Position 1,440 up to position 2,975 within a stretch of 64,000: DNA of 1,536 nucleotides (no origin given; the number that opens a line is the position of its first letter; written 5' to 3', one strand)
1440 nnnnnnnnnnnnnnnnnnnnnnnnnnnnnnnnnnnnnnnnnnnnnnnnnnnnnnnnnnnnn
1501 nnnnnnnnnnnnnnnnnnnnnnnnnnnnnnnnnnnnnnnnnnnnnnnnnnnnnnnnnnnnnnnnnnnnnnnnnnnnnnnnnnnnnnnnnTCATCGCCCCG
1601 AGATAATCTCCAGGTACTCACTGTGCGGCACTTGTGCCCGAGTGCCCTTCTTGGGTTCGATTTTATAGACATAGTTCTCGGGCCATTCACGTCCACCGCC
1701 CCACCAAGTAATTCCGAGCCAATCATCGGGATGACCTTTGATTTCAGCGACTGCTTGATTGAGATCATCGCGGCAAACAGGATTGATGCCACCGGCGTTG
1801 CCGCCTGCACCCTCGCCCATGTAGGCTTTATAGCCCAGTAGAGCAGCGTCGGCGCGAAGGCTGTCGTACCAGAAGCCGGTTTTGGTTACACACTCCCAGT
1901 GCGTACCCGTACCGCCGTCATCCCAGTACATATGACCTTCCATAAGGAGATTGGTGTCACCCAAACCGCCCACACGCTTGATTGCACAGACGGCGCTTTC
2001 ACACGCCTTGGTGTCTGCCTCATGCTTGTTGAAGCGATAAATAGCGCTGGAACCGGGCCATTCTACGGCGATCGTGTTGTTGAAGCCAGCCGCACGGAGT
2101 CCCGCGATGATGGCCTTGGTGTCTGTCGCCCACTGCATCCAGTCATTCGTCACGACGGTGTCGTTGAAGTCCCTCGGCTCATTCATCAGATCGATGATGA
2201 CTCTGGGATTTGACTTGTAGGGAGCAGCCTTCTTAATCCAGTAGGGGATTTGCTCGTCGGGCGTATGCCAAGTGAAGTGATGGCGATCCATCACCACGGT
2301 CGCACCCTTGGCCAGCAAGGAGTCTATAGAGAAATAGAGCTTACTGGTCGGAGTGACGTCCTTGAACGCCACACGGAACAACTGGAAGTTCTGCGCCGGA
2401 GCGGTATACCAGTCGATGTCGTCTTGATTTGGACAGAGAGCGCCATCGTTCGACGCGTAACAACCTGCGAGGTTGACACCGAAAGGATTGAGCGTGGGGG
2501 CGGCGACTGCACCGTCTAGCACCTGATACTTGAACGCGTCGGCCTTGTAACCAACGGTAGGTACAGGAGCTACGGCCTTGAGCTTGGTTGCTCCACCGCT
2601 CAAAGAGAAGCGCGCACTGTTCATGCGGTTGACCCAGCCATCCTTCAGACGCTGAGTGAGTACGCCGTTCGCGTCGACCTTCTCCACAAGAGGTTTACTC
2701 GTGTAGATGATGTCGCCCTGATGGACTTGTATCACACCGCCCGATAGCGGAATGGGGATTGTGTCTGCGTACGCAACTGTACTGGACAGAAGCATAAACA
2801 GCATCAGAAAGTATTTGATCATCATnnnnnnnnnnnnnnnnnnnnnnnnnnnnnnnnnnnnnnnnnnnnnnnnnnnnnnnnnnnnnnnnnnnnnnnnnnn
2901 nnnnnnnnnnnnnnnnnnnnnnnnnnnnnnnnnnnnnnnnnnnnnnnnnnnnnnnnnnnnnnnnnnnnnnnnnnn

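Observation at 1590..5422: Tail-fibre-like repeat protein and a signal-peptide GH5 enzyme inserted between the portal candidate and the head-morphogenesis gene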

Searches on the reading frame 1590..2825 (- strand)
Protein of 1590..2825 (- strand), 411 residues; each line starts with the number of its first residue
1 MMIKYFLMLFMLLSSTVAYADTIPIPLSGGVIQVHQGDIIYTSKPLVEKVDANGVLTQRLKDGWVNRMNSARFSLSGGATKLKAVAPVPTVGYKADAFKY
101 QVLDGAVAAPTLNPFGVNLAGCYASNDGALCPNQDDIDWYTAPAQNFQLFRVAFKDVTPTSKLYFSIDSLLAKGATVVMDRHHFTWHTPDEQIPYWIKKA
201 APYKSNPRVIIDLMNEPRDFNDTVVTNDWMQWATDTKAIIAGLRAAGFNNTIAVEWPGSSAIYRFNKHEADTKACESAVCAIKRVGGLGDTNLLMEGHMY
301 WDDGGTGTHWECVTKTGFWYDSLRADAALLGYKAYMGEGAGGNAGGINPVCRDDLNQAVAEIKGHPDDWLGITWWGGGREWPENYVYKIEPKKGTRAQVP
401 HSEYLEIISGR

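Call 4: search_protein_families(library=pfam, proteins=[window:1590-2825:-], max_evalue=0.1)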
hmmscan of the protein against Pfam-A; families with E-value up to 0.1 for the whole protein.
window:1590-2825:- (411 aa): 1 family
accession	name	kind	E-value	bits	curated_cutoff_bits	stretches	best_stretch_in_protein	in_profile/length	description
PF00150.24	Cellulase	-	1.1e-21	77.9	23.5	1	160-376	61-270/272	Cellulase (glycosyl hydrolase family 5)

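Call 5: search_protein_families(library=phrogs, proteins=[window:1590-2825:-], max_evalue=0.01)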
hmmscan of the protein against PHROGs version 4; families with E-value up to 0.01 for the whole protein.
window:1590-2825:- (411 aa): 0 families

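Call 16: find_homologous_proteins(query=window:1590-2825:-)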
Query window:1590-2825:- (411 aa): 26 proteins with E <= 0.001 among 7573 candidates.
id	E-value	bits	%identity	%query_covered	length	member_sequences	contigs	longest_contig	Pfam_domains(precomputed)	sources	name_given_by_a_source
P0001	8.4e-288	972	100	100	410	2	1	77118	PF00150.25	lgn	-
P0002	1.9e-172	592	65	100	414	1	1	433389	PF00150.25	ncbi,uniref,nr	ncbi:cellulase family glycosylhydrolase [Sphingomonas sp. BAUL-RG-20F-R05-02]|uniref:cellulase famil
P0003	3.6e-140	486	53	100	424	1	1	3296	PF00150.25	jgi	jgi:hypothetical protein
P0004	2.1e-129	450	51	100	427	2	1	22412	PF00150.25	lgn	-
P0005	1.8e-127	444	50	100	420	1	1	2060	PF00150.25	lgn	-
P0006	3.5e-122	427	62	73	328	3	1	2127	PF00150.25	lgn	-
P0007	2.9e-108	381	45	94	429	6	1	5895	PF00150.25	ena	-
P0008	5.5e-107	376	48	93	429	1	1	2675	PF00150.25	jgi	jgi:endoglucanase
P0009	9.9e-96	339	50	72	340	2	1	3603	PF00150.25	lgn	-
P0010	3.2e-93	331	47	79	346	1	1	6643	PF00150.25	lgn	-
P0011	9.5e-89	316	43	93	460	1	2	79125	PF00150.25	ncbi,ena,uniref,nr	ncbi:cellulase family glycosylhydrolase [uncultured Sphingomonas sp.]|uniref:cellulase family glycos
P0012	3.0e-80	288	45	72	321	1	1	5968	PF00150.25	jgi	jgi:endoglucanase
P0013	1.8e-74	269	39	96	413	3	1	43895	PF00150.25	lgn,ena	-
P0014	2.9e-73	265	44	74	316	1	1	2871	PF00150.25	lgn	-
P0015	3.5e-72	262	43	75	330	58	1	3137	PF00150.25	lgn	-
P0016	6.4e-71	258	43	74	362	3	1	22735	PF00150.25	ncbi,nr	ncbi:cellulase family glycosylhydrolase [Sphingomonas xinjiangensis]|nr:cellulase family glycosylhyd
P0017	4.3e-66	242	37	98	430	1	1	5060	PF00150.25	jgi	-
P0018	1.8e-65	240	44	72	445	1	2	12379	PF00150.25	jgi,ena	-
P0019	3.5e-64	235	38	92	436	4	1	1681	PF00150.25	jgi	-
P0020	9.4e-63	231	41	72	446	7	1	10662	PF00150.25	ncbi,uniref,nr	ncbi:cellulase family glycosylhydrolase [Sphingomonas sp. STIS6.2]|uniref:cellulase family glycosylh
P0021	1.9e-62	230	42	72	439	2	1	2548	PF00150.25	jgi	-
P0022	2.1e-60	223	41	72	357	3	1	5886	PF00150.25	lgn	-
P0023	6.8e-60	221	37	92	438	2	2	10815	PF00150.25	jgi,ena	-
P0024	4.7e-58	215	35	92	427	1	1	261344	PF00150.25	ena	-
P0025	2.3e-9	55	27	68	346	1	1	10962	PF00150.25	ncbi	-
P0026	8.3e-4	36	27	67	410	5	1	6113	PF00150.25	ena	-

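Call 17: find_encoding_contigs(protein=P0002, flank=10000, max_places=2)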
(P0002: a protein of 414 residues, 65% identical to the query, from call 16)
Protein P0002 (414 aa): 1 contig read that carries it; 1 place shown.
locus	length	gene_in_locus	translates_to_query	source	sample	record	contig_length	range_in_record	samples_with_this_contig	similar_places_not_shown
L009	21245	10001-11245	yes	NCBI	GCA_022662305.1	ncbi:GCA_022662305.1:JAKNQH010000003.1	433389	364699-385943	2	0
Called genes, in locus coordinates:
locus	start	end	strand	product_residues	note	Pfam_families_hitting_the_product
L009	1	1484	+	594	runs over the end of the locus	-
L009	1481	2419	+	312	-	-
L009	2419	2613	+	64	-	-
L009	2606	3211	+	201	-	-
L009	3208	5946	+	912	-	PF00150:Cellulase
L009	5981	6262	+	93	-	-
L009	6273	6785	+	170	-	PF00959:Phage_lysozyme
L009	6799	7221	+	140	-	-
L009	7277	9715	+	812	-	PF03160:Calx-beta (weak), PF00657:Lipase_GDSL (faint)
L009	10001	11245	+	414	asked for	PF00150:Cellulase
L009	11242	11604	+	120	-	-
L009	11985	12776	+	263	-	PF02086:MethyltransfD12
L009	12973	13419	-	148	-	-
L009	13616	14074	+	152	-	PF03724:META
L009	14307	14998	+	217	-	-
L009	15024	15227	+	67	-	-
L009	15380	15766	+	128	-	-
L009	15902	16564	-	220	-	-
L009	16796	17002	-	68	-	-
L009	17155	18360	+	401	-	PF13356:Arm-DNA-bind_3, PF22022:Phage_int_M, PF00589:Phage_integrase (weak)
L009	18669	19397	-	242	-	PF13730:HTH_36 (weak)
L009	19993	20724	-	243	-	PF00392:GntR, PF07729:FCD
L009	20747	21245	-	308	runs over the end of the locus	PF01408:GFO_IDH_MocA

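Call 18: find_encoding_contigs(protein=P0011, flank=10000, max_places=2)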
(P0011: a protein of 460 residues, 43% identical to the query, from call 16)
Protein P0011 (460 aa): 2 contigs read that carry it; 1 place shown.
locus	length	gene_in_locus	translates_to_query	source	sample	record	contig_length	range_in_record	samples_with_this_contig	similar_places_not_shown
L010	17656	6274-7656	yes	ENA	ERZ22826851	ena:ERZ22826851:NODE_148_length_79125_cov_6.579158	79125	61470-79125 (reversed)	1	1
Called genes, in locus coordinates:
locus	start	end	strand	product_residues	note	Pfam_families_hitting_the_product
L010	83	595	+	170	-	-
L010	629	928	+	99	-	-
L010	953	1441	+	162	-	-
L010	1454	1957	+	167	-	-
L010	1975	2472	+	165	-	-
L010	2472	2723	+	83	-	-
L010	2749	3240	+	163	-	-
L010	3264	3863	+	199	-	-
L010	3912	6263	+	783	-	-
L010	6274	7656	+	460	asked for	PF00150:Cellulase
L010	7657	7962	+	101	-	-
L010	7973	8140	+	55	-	-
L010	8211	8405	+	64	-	-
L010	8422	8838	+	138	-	-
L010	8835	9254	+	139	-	-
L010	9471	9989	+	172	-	PF01464:SLT (weak)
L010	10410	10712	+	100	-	-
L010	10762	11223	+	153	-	-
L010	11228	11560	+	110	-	-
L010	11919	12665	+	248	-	-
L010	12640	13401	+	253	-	-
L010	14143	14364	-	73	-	-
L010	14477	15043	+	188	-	-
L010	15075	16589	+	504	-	-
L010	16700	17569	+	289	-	PF13489:Methyltransf_23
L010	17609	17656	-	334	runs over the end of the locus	PF05050:Methyltransf_21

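Call 19: find_encoding_contigs(protein=P0004, flank=10000, max_places=2)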
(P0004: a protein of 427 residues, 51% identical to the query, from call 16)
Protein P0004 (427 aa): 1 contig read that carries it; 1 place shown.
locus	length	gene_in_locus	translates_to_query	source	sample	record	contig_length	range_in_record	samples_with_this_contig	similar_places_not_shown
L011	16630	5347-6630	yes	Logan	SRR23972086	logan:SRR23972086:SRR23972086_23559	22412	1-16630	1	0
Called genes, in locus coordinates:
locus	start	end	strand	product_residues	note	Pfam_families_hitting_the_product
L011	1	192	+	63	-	?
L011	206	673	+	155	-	-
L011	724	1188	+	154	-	-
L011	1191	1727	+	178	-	-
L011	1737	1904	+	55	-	-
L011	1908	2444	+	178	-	PF11650:P22_Tail-4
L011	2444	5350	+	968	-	PF02055:Glyco_hydro_30, PF17189:Glyco_hydro_30C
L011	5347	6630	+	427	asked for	PF00150:Cellulase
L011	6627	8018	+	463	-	PF11134:Phage_stabilise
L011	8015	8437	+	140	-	-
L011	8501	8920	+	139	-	-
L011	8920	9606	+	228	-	PF25688:P22_gp7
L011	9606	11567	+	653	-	-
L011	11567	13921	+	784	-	-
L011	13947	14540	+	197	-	-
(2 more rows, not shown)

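Call 21: search_solved_structures(query=window:1590-2825:-, max_evalue=0.01, show_alignments=2)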
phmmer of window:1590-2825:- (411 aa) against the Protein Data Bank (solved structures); distinct sequences matched with E-value up to 0.01: 26.
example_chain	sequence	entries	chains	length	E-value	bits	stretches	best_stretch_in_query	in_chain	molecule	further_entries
6tpc_A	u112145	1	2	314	5.1e-15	58.5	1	167-396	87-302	Endoglucanase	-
6t9g_A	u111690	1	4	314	6.7e-15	58.1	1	167-396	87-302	Endoglucanase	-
5i6s_A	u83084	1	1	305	9.9e-15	57.6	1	167-396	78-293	endoglucanase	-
5l9c_A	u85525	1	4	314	1e-14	57.5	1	167-396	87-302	endoglucanase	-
6t9f_A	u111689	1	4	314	1.1e-14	57.4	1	167-396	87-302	Endoglucanase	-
6yon_A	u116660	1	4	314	1.7e-14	56.8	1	167-396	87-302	Endoglucanase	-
1gzj_A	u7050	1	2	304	1.9e-13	53.3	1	162-397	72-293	EGI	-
7r2a_A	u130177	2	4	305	4.7e-13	52.1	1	162-397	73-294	EGI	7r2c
4w7u_A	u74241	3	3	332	6.5e-13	51.6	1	194-394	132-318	Cellulase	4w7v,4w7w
5hpc_A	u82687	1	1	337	6.7e-13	51.5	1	195-394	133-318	Cellulase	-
5hnn_A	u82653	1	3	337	7.5e-13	51.4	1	194-394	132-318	Cellulase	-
7r28_A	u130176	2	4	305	1.1e-12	50.8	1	162-397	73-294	EGI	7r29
9f0m_A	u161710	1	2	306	1.2e-12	50.7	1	162-397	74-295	cellulase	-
7r2d_A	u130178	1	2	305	1.4e-12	50.5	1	162-397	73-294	EGI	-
9f0n_A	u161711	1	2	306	1.4e-12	50.4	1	162-397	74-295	cellulase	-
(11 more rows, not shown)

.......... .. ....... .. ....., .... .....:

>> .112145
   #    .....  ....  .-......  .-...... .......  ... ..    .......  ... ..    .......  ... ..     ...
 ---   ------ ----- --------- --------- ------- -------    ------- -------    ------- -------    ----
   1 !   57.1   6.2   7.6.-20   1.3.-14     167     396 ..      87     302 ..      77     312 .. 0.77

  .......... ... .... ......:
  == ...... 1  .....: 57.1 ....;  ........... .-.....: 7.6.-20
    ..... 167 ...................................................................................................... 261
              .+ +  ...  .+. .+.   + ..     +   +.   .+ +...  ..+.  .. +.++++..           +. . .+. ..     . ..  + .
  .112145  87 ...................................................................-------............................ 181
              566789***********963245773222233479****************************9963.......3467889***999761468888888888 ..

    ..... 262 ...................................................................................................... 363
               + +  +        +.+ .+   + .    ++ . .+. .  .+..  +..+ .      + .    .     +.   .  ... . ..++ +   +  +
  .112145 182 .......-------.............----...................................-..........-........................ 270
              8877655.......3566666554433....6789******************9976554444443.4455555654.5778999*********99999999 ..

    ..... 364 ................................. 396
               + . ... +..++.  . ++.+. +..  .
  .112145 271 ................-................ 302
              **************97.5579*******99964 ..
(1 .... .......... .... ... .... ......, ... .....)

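Call 41: find_encoding_contigs(protein=P0024, flank=10000, max_places=1)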
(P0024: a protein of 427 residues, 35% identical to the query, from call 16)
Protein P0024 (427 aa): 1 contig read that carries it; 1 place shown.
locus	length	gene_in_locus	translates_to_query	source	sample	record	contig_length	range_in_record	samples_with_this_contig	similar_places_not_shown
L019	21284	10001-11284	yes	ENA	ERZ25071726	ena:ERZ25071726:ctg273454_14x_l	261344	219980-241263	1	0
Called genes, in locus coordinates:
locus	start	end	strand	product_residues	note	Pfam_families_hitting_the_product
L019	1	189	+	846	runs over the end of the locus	-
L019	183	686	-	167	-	-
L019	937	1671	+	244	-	PF02498:Bro-N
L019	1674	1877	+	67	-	-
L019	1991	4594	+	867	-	-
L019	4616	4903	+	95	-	-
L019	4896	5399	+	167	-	-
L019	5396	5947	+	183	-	PF05838:Glyco_hydro_108, PF09374:PG_binding_3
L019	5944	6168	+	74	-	-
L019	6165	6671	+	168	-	-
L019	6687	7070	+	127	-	-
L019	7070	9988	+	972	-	PF03629:SASA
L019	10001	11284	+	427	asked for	PF00150:Cellulase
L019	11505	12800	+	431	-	-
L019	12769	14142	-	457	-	PF04107:GCS2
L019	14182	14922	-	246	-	PF20260:PUA_4, PF04452:Methyltrans_RNA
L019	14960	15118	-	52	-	-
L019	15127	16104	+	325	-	PF01040:UbiA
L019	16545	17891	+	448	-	PF01523:PmbA_TldD_1st, PF19290:PmbA_TldD_2nd, PF19289:PmbA_TldD_3rd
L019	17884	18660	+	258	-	PF00459:Inositol_P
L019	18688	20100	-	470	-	PF03951:Gln-synt_N, PF00120:Gln-synt_C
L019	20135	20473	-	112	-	PF00543:P-II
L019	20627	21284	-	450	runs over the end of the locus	PF00289:Biotin_carb_N, PF02222:ATP-grasp, PF02786:CPSase_L_D2, PF07478:Dala_Dala_lig_C, PF02785:Biotin_carb_C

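Call 42: find_encoding_contigs(protein=P0013, flank=10000, max_places=1)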
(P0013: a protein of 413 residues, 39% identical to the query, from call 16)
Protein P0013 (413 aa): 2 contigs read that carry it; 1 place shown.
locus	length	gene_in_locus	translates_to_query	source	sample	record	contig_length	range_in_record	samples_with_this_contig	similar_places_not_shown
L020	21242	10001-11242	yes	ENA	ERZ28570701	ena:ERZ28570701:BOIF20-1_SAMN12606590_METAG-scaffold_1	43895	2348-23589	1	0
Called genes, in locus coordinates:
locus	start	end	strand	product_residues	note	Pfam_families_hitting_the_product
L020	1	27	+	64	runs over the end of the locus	-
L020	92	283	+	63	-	-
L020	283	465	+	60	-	-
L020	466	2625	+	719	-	PF23899:SU10_portal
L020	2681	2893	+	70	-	-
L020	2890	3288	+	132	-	-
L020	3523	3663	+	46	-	-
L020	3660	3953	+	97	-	-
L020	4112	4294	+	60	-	-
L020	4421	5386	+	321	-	-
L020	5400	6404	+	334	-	PF20911:GP7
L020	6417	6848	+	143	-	PF21190:Bbp16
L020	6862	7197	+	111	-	-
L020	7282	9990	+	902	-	-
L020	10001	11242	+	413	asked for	PF00150:Cellulase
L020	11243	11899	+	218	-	PF24175:SU10_adaptor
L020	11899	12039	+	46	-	-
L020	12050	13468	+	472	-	-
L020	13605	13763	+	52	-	-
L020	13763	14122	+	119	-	-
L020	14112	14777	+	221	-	-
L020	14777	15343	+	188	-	-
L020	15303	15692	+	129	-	-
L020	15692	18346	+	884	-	-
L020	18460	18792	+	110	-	-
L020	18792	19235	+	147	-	-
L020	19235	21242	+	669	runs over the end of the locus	-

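Call 43: find_encoding_contigs(protein=P0016, flank=10000, max_places=1)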
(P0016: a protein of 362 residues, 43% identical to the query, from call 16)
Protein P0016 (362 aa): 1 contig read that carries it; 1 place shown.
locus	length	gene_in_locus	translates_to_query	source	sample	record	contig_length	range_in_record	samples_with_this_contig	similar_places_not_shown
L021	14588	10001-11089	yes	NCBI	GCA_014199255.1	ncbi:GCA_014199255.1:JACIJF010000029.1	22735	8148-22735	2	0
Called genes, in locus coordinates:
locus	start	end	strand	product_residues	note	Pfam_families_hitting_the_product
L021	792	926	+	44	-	-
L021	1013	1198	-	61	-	-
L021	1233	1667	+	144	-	PF04679:DNA_ligase_A_C (faint)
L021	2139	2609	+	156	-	PF05443:ROS_MUCR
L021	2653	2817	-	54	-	-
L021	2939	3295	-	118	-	PF00072:Response_reg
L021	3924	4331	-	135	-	PF07589:PEP_exosort_dom (weak)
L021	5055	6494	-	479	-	PF02397:Bac_transf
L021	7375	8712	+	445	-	PF03721:UDPG_MGDP_dh_N, PF03807:F420_oxidored (faint), PF00984:UDPG_MGDP_dh, PF03720:UDPG_MGDP_dh_C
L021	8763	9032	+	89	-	-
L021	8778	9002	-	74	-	PF13358:DDE_3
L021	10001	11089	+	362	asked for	PF00150:Cellulase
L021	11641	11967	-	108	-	-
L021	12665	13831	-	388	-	PF00150:Cellulase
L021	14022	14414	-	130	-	PF08797:HIRAN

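Call 47: search_dna_similar(query=window:1590-2825:-, collection=phages, mode=protein, max_rows=25, max_evalue=0.001)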
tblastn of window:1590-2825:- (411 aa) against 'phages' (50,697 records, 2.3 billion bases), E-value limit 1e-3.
No match.
